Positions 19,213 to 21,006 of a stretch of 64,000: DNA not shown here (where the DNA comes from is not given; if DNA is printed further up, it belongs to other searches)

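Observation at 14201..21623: Six-gene complex-I / group-4 hydrogenase-like operon whose catalytic subunit has lost all NiFe-ligating cysteines (Ehr-type complex, not a hydrogenase)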

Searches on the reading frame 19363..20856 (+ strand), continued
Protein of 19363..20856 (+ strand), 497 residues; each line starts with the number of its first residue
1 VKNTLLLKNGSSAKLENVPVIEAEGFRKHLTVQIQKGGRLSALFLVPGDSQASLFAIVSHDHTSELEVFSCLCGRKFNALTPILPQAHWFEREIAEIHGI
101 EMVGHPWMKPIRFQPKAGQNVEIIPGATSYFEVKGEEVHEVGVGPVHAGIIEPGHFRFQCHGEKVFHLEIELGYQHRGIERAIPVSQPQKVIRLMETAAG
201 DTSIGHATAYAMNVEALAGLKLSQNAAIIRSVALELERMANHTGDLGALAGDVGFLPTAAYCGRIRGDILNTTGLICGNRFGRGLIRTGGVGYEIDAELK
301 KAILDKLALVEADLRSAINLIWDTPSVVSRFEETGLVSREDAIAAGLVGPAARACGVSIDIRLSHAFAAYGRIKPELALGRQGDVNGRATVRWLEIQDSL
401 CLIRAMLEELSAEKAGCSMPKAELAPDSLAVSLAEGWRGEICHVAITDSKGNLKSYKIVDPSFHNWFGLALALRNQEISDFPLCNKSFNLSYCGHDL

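Call 50: predict_structure(alignment_id=A1)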
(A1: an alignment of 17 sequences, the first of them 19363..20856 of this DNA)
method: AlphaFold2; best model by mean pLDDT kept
length: 497 residues; sequences in the alignment: 17
mean_pLDDT: 79.0   pTM: 0.85
mean pLDDT of the five models: 79.0, 78.1, 77.6, 77.4, 77.2
residues with pLDDT >= 90: 237; 70-90: 137; 50-70: 43; < 50: 80
segments of 3 or more residues with pLDDT < 50: 109-119, 128-173, 477-497
pLDDT, mean of each block of 10 residues (from residue 1): 82 96 94 93 89 94 95 93 88 85 72 45 53 36 27 31 39 64 81 75 87 94 94 95 83 70 91 92 89 95 97 92 80 81 88 92 94 94 85 95 97 72 88 87 95 91 66 52 35 29
secondary structure, 60 per line:
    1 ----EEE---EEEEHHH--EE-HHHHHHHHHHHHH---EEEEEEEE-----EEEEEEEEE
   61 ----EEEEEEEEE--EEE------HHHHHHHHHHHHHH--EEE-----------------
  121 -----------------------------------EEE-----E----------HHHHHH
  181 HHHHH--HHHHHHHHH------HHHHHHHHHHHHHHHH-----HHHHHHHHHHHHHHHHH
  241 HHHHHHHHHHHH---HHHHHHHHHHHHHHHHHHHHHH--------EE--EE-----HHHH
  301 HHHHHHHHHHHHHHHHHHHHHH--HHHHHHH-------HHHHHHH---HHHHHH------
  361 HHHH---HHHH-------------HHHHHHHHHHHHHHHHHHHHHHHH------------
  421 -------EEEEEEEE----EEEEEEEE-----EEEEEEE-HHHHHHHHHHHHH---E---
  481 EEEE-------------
elements in order: E5-7 E11-14 H23-35 E39-46 E52-60 E65-73 E76-78 H85-98 E101-103 E156-158 H175-185 H188-196 H203-218 H224-252 H256-277 H297-322 H325-331 H339-345 H349-354 H361-364 H368-371 H385-408 E428-435 E440-447 E453-459 H461-473 E481-484

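Call 52: fold_search(model_id=the predicted structure, library=pdb)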
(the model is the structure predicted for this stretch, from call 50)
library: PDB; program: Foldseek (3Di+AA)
matches with E <= 10: 386; with E <= 0.001: 185
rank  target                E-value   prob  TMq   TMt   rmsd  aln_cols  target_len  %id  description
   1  7z0s_E                1.6e-23  1.00  0.82  0.77   4.8       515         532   23  Structure of the Escherichia coli formate hydrogenlyase complex (anaerobic preparation, without formate dehydrogenase  (released 2022-09-28)
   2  7p7l_C                1.7e-18  1.00  0.76  0.65   7.7       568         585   17  Complex I from E. coli, DDM/LMNG-purified, with NADH and FMN, Open state (released 2022-09-21)
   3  7z7t_C                1.0e-17  1.00  0.78  0.67   5.5       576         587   17  Complex I from E. coli, LMNG-purified, under Turnover at pH 6, Open state (released 2022-09-21)
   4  7q5y_B                1.2e-17  1.00  0.76  0.65   7.3       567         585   18  Structure of NADH:ubichinon oxidoreductase (complex I) of the hyperthermophilic eubacterium Aquifex aeolicus (released 2022-11-16)
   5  7p63_C                1.4e-17  1.00  0.80  0.69   6.2       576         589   18  Complex I from E. coli, DDM/LMNG-purified, under Turnover at pH 6, Closed state (released 2022-09-21)
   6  7z7r_C                2.3e-17  1.00  0.79  0.68   6.8       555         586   18  Complex I from E. coli, LMNG-purified, Apo, Open-ready state (released 2022-09-21)
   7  7z84_C                3.4e-17  1.00  0.78  0.66   4.6       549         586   18  Complex I from E. coli, DDM/LMNG-purified, under Turnover at pH 8, Open-ready state (released 2022-09-21)
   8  7nz1_D                3.5e-17  1.00  0.77  0.67   6.5       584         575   17  Respiratory complex I from Escherichia coli - focused refinement of cytoplasmic arm (released 2021-08-18)
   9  7p7k_C                3.7e-17  1.00  0.75  0.66   6.8       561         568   17  Complex I from E. coli, DDM/LMNG-purified, with DQ, Resting state (released 2022-09-21)
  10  7zci_C                4.7e-17  1.00  0.73  0.64   7.0       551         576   18  Complex I from E. coli, LMNG-purified, under Turnover at pH 6, Resting state (released 2022-09-21)
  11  7nyr_D                5.2e-17  1.00  0.77  0.66   6.8       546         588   18  Respiratory complex I from Escherichia coli - conformation 1 (released 2021-08-25)
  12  7p7j_C                5.2e-17  1.00  0.77  0.66   6.9       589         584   17  Complex I from E. coli, DDM/LMNG-purified, with DQ, Open state (released 2022-09-21)
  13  7p64_C                6.3e-17  1.00  0.77  0.66   5.8       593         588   16  Complex I from E. coli, DDM/LMNG-purified, under Turnover at pH 6, Open state (released 2022-09-21)
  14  7p69_C                9.2e-17  1.00  0.70  0.62   6.2       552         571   17  Complex I from E. coli, DDM/LMNG-purified, under Turnover at pH 6, Resting state (released 2022-09-21)
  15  7p61_C                2.5e-16  1.00  0.73  0.64   6.2       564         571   17  Complex I from E. coli, DDM-purified, with NADH, Resting state (released 2022-09-21)
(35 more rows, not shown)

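Call 53: find_homologous_proteins(query=L047:10001-11497:+, max_evalue=1e-50)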
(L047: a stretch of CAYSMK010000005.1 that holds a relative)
Query L047:10001-11497:+ (499 aa): 8000 proteins with E <= 1e-50 among 8000 candidates; the best 120 are listed.
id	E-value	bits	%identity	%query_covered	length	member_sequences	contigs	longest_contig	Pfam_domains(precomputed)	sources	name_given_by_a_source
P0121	0.0e+0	1108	94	100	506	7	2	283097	PF00329.26,PF00346.25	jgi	jgi:Ni,Fe-hydrogenase III large subunit/Ni,Fe-hydrogenase III component G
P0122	0.0e+0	1075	91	100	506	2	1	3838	PF00329.26,PF00346.25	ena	-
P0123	0.0e+0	1035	88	100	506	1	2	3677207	PF00329.26,PF00346.25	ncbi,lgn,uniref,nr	ncbi:NADH-quinone oxidoreductase subunit C [Geobacter sp. AOG1]|uniref:hydrogenase large subunit n=1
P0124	0.0e+0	1021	87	100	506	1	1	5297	PF00329.26,PF00346.25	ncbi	ncbi:MAG TPA: NADH-quinone oxidoreductase subunit C [Geobacteraceae bacterium]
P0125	6.3e-298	1006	85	100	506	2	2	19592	PF00329.26,PF00346.25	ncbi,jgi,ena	ncbi:MAG: NADH-quinone oxidoreductase subunit C [Pedobacter sp.]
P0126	1.1e-297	1006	85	100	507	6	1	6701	PF00329.26,PF00346.25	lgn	-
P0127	1.2e-297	1006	85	100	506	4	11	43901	PF00329.26,PF00346.25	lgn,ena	-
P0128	6.6e-295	997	84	100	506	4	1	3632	PF00329.26,PF00346.25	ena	-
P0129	1.8e-294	995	84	100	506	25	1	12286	PF00329.26,PF00346.25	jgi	-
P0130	9.5e-294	993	84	100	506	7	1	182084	PF00329.26,PF00346.25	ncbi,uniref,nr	ncbi:NADH-quinone oxidoreductase subunit C [Geobacter grbiciae]|uniref:hydrogenase large subunit n=1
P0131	2.8e-293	991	84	100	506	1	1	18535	PF00329.26,PF00346.25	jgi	-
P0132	2.4e-292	988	83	100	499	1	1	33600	PF00329.26,PF00346.25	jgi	jgi:Ni,Fe-hydrogenase III large subunit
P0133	3.8e-292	987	84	100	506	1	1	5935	PF00329.26,PF00346.25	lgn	-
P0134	6.3e-292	987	84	100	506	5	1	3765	PF00329.26,PF00346.25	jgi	jgi:Ni,Fe-hydrogenase III large subunit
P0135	1.0e-291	986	82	100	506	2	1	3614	PF00329.26,PF00346.25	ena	-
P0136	1.3e-290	982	85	98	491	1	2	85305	PF00329.26,PF00346.25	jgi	jgi:Ni,Fe-hydrogenase III large subunit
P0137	3.0e-290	981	83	100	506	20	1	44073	PF00329.26,PF00346.25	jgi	jgi:Ni,Fe-hydrogenase III large subunit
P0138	3.3e-290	981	83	100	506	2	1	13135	PF00329.26,PF00346.25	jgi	-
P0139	3.9e-290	981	82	100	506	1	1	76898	PF00329.26,PF00346.25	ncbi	-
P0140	9.4e-290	980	83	100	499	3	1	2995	PF00329.26,PF00346.25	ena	-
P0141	1.4e-289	979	84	100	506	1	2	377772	PF00329.26,PF00346.25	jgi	jgi:Ni,Fe-hydrogenase III large subunit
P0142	6.3e-289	977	82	100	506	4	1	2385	PF00329.26,PF00346.25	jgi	-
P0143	6.9e-289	977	83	100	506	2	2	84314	PF00329.26,PF00346.25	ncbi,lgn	-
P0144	2.0e-288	975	83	100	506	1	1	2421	PF00346.25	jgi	-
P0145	3.7e-288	974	82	100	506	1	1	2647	PF00329.26,PF00346.25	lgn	-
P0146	4.9e-288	974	82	100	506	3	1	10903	PF00329.26,PF00346.25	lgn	-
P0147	6.7e-287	970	83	100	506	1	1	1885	PF00329.26,PF00346.25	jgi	jgi:Ni,Fe-hydrogenase III large subunit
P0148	7.4e-287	970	81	100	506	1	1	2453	PF00329.26,PF00346.25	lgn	-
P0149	8.7e-287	970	82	100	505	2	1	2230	PF00346.25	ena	-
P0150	1.1e-286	969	83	100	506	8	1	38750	PF00346.25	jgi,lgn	-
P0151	1.1e-286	969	81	100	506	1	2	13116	PF00329.26,PF00346.25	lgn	-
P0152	2.2e-286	968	81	100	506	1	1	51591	PF00329.26,PF00346.25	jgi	-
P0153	2.2e-286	968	82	100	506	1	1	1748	PF00329.26,PF00346.25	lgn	-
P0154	3.7e-286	968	81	100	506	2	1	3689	PF00346.25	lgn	-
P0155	7.4e-286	967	81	100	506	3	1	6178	PF00329.26,PF00346.25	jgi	jgi:Ni,Fe-hydrogenase III large subunit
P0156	1.7e-285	966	81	100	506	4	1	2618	PF00329.26,PF00346.25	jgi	jgi:Ni,Fe-hydrogenase III large subunit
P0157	1.9e-285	965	81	100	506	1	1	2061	PF00329.26,PF00346.25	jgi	jgi:Ni,Fe-hydrogenase III large subunit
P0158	1.4e-284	962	81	100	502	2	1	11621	PF00329.26,PF00346.25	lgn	-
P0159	1.7e-282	956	82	100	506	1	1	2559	PF00329.26,PF00346.25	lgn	-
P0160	4.8e-282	954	81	100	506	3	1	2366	PF00329.26,PF00346.25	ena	-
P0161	6.5e-282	954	81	100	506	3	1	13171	PF00329.26,PF00346.25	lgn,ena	-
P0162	7.4e-282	953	81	98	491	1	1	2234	PF00329.26,PF00346.25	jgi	jgi:Ni,Fe-hydrogenase III large subunit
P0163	1.5e-281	952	81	100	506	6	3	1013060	PF00329.26,PF00346.25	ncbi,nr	ncbi:MAG: hydrogenase [Geobacter sp.]|nr:MAG: hydrogenase [Geobacter sp.]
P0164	1.8e-281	952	80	100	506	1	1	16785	PF00329.26,PF00346.25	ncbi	-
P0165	2.2e-281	952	81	100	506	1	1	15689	PF00329.26,PF00346.25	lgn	-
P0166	2.9e-281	951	81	100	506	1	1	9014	PF00346.25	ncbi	-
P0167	4.5e-281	951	80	100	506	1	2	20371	PF00329.26,PF00346.25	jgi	jgi:Ni,Fe-hydrogenase III large subunit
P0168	8.8e-281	950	80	100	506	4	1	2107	PF00329.26,PF00346.25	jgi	jgi:Ni,Fe-hydrogenase III large subunit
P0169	2.1e-278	942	81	98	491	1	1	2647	PF00346.25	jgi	jgi:Ni,Fe-hydrogenase III large subunit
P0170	2.1e-278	942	79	100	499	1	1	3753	PF00329.26,PF00346.25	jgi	jgi:Ni,Fe-hydrogenase III large subunit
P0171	1.3e-276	936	79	100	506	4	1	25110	PF00329.26,PF00346.25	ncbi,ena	-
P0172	4.1e-275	931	80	100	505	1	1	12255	PF00329.26,PF00346.25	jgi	jgi:Ni,Fe-hydrogenase III large subunit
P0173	2.1e-274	929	77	100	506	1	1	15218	PF00329.26,PF00346.25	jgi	jgi:Ni,Fe-hydrogenase III large subunit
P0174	1.2e-273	926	80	98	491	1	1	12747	PF00329.26,PF00346.25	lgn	-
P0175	3.0e-272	922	78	100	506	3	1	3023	PF00329.26,PF00346.25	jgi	jgi:Ni,Fe-hydrogenase III large subunit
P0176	5.1e-271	918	78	100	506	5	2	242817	PF00346.25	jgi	jgi:Ni,Fe-hydrogenase III large subunit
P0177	5.0e-269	911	79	100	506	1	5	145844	PF00329.26,PF00346.25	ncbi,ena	-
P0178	8.1e-269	910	79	100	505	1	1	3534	PF00329.26,PF00346.25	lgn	-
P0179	5.3e-268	908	79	100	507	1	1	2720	PF00329.26,PF00346.25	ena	-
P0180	4.6e-267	905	77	100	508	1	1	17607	PF00329.26,PF00346.25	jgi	jgi:Ni,Fe-hydrogenase III large subunit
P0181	6.3e-265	898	78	100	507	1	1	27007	PF00346.25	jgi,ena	-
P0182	2.7e-261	886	74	100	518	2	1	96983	PF00329.26,PF00346.25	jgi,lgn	-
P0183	2.9e-260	882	75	100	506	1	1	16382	PF00329.26,PF00346.25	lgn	-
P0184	1.4e-259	880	75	100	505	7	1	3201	PF00346.25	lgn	-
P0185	1.3e-258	877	74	100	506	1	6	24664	PF00329.26,PF00346.25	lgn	-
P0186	2.4e-257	873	74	100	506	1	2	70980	PF00346.25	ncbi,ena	-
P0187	1.2e-256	870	75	100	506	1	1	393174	PF00346.25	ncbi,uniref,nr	ncbi:carbon monoxide-induced hydrogenase [Geobacter sp. OR-1]|uniref:hydrogenase large subunit n=1 T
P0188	2.1e-256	869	73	100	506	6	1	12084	PF00329.26,PF00346.25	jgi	jgi:Ni,Fe-hydrogenase III large subunit/Ni,Fe-hydrogenase III component G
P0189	1.9e-255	866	73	100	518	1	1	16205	PF00329.26,PF00346.25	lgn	-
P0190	5.1e-253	858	74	100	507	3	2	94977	PF00329.26,PF00346.25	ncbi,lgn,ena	-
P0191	7.5e-253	858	74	100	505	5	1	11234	PF00346.25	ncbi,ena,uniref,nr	ncbi:hydrogenase [Geobacter sp.]|uniref:hydrogenase large subunit n=1 Tax=Geobacter sp. TaxID=46610 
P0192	1.2e-250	851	71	100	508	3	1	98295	PF00346.25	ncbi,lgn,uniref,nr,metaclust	ncbi:hydrogenase large subunit [Desulforegula conservatrix]|uniref:hydrogenase large subunit n=1 Tax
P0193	7.0e-250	848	72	100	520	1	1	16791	PF00329.26,PF00346.25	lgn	-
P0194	7.4e-250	848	71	100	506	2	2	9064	PF00346.25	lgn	-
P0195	9.1e-250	848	71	100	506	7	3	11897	PF00346.25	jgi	jgi:Ni,Fe-hydrogenase III large subunit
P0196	3.9e-249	846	73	100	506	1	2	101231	PF00329.26,PF00346.25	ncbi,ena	-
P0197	1.8e-247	840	70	100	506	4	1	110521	PF00329.26,PF00346.25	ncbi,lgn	-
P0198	1.1e-246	837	72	100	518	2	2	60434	PF00329.26,PF00346.25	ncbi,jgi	-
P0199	1.6e-246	837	72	100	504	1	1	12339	PF00329.26,PF00346.25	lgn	-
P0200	2.4e-246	836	72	100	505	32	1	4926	PF00346.25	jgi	jgi:Ni,Fe-hydrogenase III large subunit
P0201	2.4e-246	836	71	100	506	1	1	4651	PF00329.26,PF00346.25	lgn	-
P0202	7.9e-246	835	70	100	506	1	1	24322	PF00329.26,PF00346.25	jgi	jgi:Ni,Fe-hydrogenase III large subunit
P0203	9.6e-246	834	71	100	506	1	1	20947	PF00329.26,PF00346.25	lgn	-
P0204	9.7e-246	834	72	100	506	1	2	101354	PF00329.26,PF00346.25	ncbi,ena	-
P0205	1.2e-245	834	71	100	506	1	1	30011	PF00329.26,PF00346.25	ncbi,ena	-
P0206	1.9e-245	833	71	100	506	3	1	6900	PF00346.25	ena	-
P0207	4.3e-245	832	70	100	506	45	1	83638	PF00346.25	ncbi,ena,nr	ncbi:MAG: NADH-quinone oxidoreductase subunit C [Geobacter sp.]|nr:NADH-quinone oxidoreductase subun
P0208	2.3e-244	830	70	100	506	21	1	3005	PF00329.26,PF00346.25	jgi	-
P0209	4.7e-244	829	71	100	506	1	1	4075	PF00329.26,PF00346.25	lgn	-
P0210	1.4e-243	827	68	100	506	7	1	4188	PF00346.25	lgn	-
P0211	1.5e-243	827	70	100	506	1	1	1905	PF00329.26,PF00346.25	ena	-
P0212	1.6e-243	827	69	100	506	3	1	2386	PF00346.25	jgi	-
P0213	3.2e-243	826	70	100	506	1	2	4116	PF00346.25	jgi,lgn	jgi:Ni,Fe-hydrogenase III large subunit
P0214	5.8e-243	825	70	100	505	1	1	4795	PF00346.25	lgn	-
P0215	8.3e-243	825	72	100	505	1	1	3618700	PF00329.26,PF00346.25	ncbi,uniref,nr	ncbi:hydrogenase large subunit [Geobacter pickeringii]|uniref:Hydrogenase n=1 Tax=Geobacter pickerin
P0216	6.1e-242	822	70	100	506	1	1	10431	PF00329.26,PF00346.25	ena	-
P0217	1.5e-240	817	69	100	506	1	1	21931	PF00329.26,PF00346.25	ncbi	-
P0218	4.3e-240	816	69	100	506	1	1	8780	PF00329.26,PF00346.25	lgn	-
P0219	1.1e-239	814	71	100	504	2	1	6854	PF00329.26,PF00346.25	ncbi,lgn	-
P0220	2.6e-239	813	68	100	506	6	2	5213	PF00329.26,PF00346.25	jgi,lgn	-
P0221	3.8e-239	813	69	100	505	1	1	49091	PF00329.26,PF00346.25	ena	-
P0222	7.7e-239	812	70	100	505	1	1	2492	PF00346.25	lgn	-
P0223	1.1e-238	811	68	100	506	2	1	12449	PF00346.25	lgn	-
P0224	1.4e-238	811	68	100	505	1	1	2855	PF00329.26,PF00346.25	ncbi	-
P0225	1.5e-238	811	69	100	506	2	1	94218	PF00346.25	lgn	-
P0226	1.9e-238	810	69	100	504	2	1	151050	PF00329.26,PF00346.25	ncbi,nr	ncbi:MAG: NADH-quinone oxidoreductase subunit C [Geobacter sp.]|nr:NADH-quinone oxidoreductase subun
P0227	6.1e-238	809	68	100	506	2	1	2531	PF00329.26,PF00346.25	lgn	-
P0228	1.9e-237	807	70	100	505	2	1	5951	PF00346.25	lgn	-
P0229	2.3e-237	807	69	100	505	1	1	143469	PF00329.26,PF00346.25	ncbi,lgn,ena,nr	ncbi:MAG: NADH-ubiquinone oxidoreductase subunit [Geobacteraceae bacterium]|nr:MAG: NADH-ubiquinone 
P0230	2.9e-237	806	67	100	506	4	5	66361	PF00329.26,PF00346.25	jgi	jgi:Ni,Fe-hydrogenase III large subunit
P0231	1.1e-236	804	69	100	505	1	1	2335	PF00329.26,PF00346.25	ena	-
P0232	1.8e-236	804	69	100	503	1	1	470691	PF00329.26,PF00346.25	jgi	jgi:Ni,Fe-hydrogenase III large subunit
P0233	2.5e-236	803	68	100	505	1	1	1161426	PF00329.26,PF00346.25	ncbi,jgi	ncbi:MAG TPA: NADH-quinone oxidoreductase subunit C [Candidatus Deferrimicrobiaceae bacterium]|jgi:N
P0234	4.6e-236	802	70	100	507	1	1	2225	PF00329.26,PF00346.25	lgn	-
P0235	1.3e-235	801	69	100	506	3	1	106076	PF00329.26,PF00346.25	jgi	jgi:Ni,Fe-hydrogenase III large subunit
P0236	1.4e-235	801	68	100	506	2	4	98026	PF00329.26,PF00346.25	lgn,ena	-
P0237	1.9e-235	800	67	100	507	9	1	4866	PF00329.26,PF00346.25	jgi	-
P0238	3.0e-235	800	69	100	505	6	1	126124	PF00329.26,PF00346.25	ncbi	-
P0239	6.4e-235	799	68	100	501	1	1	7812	PF00329.26,PF00346.25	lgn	-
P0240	6.4e-235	799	68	100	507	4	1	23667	PF00329.26,PF00346.25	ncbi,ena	-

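Call 67: find_encoding_contigs(protein=P0215, flank=10000, max_places=1)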
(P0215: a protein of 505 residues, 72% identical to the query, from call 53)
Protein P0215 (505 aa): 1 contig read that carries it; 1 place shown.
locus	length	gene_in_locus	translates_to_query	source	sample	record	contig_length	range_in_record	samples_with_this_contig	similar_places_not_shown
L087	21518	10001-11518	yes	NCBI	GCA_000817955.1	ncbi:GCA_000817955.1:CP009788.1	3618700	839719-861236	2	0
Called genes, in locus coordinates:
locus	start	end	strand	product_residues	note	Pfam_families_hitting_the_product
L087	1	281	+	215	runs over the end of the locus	PF03975:CheD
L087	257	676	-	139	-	-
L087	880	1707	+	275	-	PF03331:LpxC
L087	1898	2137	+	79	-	-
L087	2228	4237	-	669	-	PF00361:Proton_antipo_M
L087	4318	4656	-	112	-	PF02452:PemK_toxin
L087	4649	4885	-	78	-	-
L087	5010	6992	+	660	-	PF00361:Proton_antipo_M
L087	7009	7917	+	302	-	PF00146:NADHdh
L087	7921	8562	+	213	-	-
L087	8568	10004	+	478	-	PF00361:Proton_antipo_M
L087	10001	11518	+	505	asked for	PF00329:Complex1_30kDa (faint), PF00346:Complex1_49kDa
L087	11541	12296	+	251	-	PF01058:Oxidored_q6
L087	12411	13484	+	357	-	PF01063:Aminotran_4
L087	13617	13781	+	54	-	-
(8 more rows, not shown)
